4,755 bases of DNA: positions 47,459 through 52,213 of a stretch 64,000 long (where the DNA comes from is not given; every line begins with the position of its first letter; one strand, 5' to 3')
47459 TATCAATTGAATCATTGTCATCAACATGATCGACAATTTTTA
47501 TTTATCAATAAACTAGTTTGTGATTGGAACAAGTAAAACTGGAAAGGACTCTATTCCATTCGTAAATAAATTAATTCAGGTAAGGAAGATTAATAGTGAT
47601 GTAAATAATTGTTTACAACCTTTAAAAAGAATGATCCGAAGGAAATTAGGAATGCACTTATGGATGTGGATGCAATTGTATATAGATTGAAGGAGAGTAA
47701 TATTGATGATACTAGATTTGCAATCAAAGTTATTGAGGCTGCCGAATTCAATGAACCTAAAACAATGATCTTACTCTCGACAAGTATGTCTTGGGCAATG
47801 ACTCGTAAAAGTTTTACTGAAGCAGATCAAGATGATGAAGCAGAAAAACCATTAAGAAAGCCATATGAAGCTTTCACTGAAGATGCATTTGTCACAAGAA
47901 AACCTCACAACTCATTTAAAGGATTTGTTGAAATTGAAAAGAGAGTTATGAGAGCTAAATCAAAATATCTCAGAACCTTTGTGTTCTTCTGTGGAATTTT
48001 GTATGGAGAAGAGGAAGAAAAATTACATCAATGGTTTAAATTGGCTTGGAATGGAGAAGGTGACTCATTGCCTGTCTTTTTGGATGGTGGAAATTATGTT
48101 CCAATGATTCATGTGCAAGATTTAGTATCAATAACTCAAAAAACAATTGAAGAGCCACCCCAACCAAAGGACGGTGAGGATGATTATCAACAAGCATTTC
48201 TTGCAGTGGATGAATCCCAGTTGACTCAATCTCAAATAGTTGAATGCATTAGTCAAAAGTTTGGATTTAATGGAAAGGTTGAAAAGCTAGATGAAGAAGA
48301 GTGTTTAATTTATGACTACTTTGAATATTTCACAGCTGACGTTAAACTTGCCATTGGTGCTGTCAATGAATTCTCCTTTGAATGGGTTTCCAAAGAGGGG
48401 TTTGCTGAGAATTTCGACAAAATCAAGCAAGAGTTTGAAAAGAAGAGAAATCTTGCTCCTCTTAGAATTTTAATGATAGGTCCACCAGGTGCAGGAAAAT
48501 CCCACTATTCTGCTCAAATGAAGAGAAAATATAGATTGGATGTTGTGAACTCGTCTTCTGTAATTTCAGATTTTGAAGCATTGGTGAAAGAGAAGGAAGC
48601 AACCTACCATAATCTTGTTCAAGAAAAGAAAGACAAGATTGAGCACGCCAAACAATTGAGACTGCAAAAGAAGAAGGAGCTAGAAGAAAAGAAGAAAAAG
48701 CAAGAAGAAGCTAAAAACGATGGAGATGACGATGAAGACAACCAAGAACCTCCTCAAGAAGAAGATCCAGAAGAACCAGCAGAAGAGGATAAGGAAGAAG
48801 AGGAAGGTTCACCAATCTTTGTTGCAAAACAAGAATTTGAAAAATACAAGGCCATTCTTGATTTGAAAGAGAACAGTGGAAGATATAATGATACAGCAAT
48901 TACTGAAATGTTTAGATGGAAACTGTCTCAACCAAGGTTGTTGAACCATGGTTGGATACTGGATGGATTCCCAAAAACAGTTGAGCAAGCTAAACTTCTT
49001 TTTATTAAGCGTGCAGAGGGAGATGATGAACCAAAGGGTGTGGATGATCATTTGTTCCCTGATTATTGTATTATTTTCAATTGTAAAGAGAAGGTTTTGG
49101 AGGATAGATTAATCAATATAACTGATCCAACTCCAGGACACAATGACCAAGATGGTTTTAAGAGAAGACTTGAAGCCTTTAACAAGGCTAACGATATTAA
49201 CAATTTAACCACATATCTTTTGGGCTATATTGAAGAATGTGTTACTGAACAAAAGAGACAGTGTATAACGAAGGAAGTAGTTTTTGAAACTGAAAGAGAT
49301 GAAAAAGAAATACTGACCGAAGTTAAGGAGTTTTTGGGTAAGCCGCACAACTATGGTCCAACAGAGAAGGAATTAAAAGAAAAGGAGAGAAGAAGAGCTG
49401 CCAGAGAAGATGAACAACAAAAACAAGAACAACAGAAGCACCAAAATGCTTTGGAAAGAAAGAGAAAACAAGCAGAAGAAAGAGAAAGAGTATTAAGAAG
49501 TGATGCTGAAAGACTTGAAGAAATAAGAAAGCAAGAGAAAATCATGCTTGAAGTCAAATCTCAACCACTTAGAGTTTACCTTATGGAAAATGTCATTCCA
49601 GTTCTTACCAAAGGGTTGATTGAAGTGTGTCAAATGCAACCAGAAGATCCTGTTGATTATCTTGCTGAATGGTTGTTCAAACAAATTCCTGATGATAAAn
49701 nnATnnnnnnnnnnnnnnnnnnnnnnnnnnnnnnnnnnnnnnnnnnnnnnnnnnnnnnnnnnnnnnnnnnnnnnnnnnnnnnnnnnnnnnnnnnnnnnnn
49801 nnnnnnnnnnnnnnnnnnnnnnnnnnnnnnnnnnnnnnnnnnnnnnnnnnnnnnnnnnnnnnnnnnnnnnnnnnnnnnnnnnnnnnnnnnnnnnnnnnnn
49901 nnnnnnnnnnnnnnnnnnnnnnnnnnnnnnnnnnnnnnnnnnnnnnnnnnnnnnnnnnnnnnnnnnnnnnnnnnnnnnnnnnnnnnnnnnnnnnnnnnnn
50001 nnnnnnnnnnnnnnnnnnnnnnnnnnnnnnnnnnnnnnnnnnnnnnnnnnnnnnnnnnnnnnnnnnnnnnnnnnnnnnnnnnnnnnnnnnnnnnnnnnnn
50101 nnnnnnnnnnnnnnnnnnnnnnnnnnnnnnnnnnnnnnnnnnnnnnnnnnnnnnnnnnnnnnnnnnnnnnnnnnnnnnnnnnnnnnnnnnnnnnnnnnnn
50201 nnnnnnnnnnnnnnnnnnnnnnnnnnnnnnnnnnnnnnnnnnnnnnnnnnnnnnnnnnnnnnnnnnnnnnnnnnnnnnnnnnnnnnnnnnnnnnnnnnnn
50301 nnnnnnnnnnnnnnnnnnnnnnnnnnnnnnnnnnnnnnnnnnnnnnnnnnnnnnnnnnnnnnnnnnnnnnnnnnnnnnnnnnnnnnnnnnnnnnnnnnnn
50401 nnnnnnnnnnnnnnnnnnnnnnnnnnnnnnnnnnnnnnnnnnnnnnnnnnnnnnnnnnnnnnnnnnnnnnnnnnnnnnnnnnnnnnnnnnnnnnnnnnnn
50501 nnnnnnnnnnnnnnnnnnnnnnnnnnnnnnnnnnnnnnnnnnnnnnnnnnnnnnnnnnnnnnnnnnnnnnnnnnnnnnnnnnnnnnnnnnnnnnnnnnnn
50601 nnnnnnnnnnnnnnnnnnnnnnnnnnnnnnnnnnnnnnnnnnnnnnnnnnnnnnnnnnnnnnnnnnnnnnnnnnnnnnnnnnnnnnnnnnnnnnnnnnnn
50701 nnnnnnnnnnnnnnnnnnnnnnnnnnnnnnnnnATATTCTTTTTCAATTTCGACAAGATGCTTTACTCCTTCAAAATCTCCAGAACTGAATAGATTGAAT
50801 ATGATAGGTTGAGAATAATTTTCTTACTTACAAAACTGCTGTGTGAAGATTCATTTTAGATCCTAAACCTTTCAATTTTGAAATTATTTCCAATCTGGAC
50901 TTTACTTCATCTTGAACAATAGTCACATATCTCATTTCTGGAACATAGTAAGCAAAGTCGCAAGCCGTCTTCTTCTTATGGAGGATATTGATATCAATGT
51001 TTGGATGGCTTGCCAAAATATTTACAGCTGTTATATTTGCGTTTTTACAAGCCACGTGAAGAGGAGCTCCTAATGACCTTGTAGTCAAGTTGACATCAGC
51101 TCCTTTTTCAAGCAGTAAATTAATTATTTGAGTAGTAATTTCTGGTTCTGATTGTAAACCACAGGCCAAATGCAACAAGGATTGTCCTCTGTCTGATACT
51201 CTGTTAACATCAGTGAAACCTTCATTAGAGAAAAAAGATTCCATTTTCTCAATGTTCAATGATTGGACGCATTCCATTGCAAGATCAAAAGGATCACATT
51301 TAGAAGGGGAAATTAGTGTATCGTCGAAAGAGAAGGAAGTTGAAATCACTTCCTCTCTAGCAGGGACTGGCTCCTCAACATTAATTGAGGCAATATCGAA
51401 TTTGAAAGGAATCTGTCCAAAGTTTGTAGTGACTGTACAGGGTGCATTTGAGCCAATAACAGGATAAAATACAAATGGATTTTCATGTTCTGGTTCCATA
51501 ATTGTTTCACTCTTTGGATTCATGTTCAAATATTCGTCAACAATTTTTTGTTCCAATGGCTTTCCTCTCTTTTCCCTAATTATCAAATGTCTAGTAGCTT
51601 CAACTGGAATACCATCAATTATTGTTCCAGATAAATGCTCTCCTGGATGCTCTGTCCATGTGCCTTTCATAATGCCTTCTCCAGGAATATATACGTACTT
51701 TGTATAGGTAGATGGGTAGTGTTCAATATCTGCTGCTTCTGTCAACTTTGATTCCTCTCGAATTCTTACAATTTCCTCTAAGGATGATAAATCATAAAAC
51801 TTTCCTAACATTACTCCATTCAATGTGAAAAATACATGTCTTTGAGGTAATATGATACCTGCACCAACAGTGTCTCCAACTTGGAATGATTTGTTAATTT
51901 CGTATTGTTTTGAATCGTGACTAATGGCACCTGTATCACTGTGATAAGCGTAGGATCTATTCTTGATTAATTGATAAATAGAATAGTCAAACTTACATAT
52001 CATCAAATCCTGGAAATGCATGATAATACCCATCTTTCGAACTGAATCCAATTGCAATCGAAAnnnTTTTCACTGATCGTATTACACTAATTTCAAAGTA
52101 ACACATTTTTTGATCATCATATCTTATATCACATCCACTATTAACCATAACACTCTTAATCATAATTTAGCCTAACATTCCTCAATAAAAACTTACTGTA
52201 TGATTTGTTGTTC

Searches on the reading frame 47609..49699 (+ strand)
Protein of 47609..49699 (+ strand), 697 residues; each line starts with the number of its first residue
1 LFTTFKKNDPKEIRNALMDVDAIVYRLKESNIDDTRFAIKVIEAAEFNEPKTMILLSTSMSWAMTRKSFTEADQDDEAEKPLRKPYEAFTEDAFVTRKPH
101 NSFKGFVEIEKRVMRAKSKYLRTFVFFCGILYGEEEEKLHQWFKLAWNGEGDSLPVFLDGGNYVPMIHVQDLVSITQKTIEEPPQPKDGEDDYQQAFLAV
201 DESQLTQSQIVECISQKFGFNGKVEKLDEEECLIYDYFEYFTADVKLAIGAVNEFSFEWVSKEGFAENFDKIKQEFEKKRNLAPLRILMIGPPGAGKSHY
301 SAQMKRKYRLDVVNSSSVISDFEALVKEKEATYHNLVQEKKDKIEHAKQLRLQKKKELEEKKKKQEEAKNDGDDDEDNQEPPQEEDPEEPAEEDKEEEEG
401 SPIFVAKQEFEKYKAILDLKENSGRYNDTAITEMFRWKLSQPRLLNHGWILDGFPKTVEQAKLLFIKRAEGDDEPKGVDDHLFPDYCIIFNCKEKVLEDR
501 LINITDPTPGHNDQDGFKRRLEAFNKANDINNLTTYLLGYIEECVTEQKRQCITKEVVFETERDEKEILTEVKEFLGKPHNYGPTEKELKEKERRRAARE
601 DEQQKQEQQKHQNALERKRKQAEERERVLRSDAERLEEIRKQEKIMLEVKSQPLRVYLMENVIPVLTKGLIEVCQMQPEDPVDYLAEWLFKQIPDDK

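Call 11: search_protein_families(library=pfam, proteins=[window:47609-49699:+], max_evalue=0.001)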
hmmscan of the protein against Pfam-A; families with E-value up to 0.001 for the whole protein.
window:47609-49699:+ (697 aa): 4 families
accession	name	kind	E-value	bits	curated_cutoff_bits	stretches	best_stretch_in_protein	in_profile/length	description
PF05186.18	Dpy-30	-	9.1e-16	57.7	22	1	653-692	1-40/42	Dpy-30 motif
PF00406.28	ADK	-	3.7e-10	40.6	26.8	1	425-527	54-138/151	Adenylate kinase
PF13207.12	AAA_17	-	1.1e-06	29.4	27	1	290-361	1-68/136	AAA domain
PF13671.12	AAA_33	-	1e-05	26.3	27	1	287-344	2-59/143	AAA domain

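Call 49: find_homologous_proteins(query=window:47609-49699:+, max_evalue=1e-20)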
Query window:47609-49699:+ (697 aa): 23 proteins with E <= 1e-20 among 8000 candidates.
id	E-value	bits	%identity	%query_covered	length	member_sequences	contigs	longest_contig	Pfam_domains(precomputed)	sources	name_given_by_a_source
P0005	0.0e+0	1525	100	98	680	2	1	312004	PF00406.30,PF05186.19,PF13671.13,PF13207.13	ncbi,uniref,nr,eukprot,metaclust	ncbi:adenylate kinase [Naegleria gruberi]|uniref:Adenylate kinase n=1 Tax=Naegleria gruberi TaxID=57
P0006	0.0e+0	1032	66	99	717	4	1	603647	PF00406.30,PF05186.19,PF13460.13,PF13207.13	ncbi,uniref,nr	ncbi:hypothetical protein FDP41_004752 [Naegleria fowleri]|uniref:Uncharacterized protein n=1 Tax=Na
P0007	1.4e-280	951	64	99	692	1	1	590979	PF00406.30,PF05186.19,PF13207.13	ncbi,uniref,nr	ncbi:hypothetical protein C9374_006439 [Naegleria lovaniensis]|uniref:Adenylate kinase n=1 Tax=Naegl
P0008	6.7e-218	744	50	98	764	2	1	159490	PF00406.30,PF05186.19,PF13207.13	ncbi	ncbi:hypothetical protein ABK040_009138 [Willaertia magna]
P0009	9.3e-156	538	41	42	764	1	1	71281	PF00406.30,PF05186.19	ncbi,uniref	ncbi:adenylate kinase [Acrasis kona]|uniref:Adenylate kinase n=1 Tax=Acrasis kona TaxID=1008807 RepI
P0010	4.0e-102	361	32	98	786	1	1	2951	PF00406.30,PF05186.19,PF13521.13,PF13207.13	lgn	-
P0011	7.4e-87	310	38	40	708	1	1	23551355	PF00406.30,PF05186.19,PF13207.13,PF13238.13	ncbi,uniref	ncbi:adenylate kinase 7 [Amia ocellicauda]|uniref:adenylate kinase 7 n=1 Tax=Amia ocellicauda TaxID=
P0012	3.3e-78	282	39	39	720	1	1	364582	PF17213.10,PF00406.30,PF05186.19,PF13207.13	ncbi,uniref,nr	ncbi:adenylate kinase [Synchytrium microbalum]|uniref:Adenylate kinase n=1 Tax=Synchytrium microbalu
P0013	6.5e-78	281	31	46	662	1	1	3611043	PF00406.30,PF05186.19,PF13207.13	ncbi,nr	ncbi:KAD7 kinase, partial [Amia calva]|nr:KAD7 kinase [Amia calva]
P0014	7.4e-78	281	29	46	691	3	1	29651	PF00406.30,PF05186.19,PF13207.13,PF13238.13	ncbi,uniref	ncbi:PREDICTED: adenylate kinase 7, partial [Leptosomus discolor]|uniref:adenylate kinase 7 n=1 Tax=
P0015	1.7e-76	276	30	45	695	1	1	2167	PF00406.30,PF05186.19,PF13207.13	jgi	-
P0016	2.5e-75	272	29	98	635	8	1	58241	PF00406.30,PF05186.19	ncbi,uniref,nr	ncbi:Adenylate kinase 7 [Geodia barretti]|uniref:Adenylate kinase 7 n=1 Tax=Geodia barretti TaxID=51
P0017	2.2e-74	269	37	39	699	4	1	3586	PF00406.30,PF05186.19,PF13207.13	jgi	jgi:adenylate kinase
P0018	2.7e-73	266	30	99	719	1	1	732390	PF17213.10,PF00406.30,PF05186.19,PF13207.13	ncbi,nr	ncbi:KAD7 kinase, partial [Donacobius atricapilla]|nr:KAD7 kinase [Donacobius atricapilla]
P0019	4.5e-73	265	30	44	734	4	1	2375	PF00406.30,PF05186.19,PF13207.13,PF13238.13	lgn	-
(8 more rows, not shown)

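Call 50: find_encoding_contigs(protein=P0005, flank=10000, max_places=2)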
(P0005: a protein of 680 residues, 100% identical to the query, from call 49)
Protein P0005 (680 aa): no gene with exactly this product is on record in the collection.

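Call 51: find_encoding_contigs(protein=P0006, flank=10000, max_places=2)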
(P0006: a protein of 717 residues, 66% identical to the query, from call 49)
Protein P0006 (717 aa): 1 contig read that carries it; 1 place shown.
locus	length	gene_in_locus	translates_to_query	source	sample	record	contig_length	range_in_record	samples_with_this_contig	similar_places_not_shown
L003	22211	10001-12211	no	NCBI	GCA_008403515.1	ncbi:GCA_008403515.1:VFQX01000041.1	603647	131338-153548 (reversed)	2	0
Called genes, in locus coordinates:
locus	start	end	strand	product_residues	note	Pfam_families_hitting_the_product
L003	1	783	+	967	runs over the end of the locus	PF00078:RVT_1, PF00075:RNase_H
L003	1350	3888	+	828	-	-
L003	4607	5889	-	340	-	-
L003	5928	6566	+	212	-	-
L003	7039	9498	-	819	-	-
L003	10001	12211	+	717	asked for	PF13460:NAD_binding_10 (weak), PF13207:AAA_17 (faint), PF00406:ADK, PF05186:Dpy-30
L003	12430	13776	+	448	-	-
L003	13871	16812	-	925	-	PF00622:SPRY (weak), PF12796:Ank_2, PF00023:Ank (faint), PF13606:Ank_3 (faint), PF13857:Ank_5 (faint), PF24521:Ank_KRIT1 (faint), PF12796:Ank_2, PF13637:Ank_4 (weak)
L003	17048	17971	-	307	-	PF11712:Vma12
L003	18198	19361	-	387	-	-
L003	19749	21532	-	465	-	PF00153:Mito_carr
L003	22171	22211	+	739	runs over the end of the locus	PF01370:Epimerase, PF07993:NAD_binding_4 (faint), PF01073:3Beta_HSD, PF02719:Polysacc_synt_2 (weak), PF16363:GDP_Man_Dehyd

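Call 52: find_encoding_contigs(protein=P0008, flank=10000, max_places=2)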
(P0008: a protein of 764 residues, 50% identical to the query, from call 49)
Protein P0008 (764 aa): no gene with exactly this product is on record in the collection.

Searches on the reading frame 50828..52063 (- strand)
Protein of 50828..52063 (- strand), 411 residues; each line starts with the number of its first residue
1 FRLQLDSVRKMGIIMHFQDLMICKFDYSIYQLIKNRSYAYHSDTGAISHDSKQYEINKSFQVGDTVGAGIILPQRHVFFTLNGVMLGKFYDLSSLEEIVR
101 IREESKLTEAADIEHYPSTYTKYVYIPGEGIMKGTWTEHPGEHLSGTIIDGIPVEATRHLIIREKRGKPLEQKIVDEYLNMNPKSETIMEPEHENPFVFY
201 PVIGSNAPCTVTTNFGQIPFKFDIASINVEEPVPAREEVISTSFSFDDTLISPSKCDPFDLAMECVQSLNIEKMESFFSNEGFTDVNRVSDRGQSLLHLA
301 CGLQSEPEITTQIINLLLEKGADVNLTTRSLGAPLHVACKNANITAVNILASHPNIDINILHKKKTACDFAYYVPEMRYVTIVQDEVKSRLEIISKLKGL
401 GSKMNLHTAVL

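Call 25: search_protein_families(library=pfam, proteins=[window:50828-52063:-], max_evalue=0.001)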
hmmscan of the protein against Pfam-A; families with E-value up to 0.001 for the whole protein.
window:50828-52063:- (411 aa): 6 families
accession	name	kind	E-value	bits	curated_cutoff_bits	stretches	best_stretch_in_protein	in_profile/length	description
PF12796.13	Ank_2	-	1.1e-08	35.9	27.3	1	264-360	3-88/90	Ankyrin repeats (3 copies)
PF13606.12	Ank_3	-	1.7e-07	31.3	22.3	0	293-325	2-29/30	Ankyrin repeat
PF00023.36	Ank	-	1.8e-07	31.5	21.1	1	293-328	2-32/33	Ankyrin repeat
PF00622.36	SPRY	-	1.9e-06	28.4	26.3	1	34-88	36-91/121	SPRY domain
PF13857.12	Ank_5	-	2.5e-05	25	27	0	317-361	1-45/56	Ankyrin repeats (many copies)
PF13637.12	Ank_4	-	3.8e-05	24.3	22.7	0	313-350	12-49/50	Ankyrin repeats (many copies)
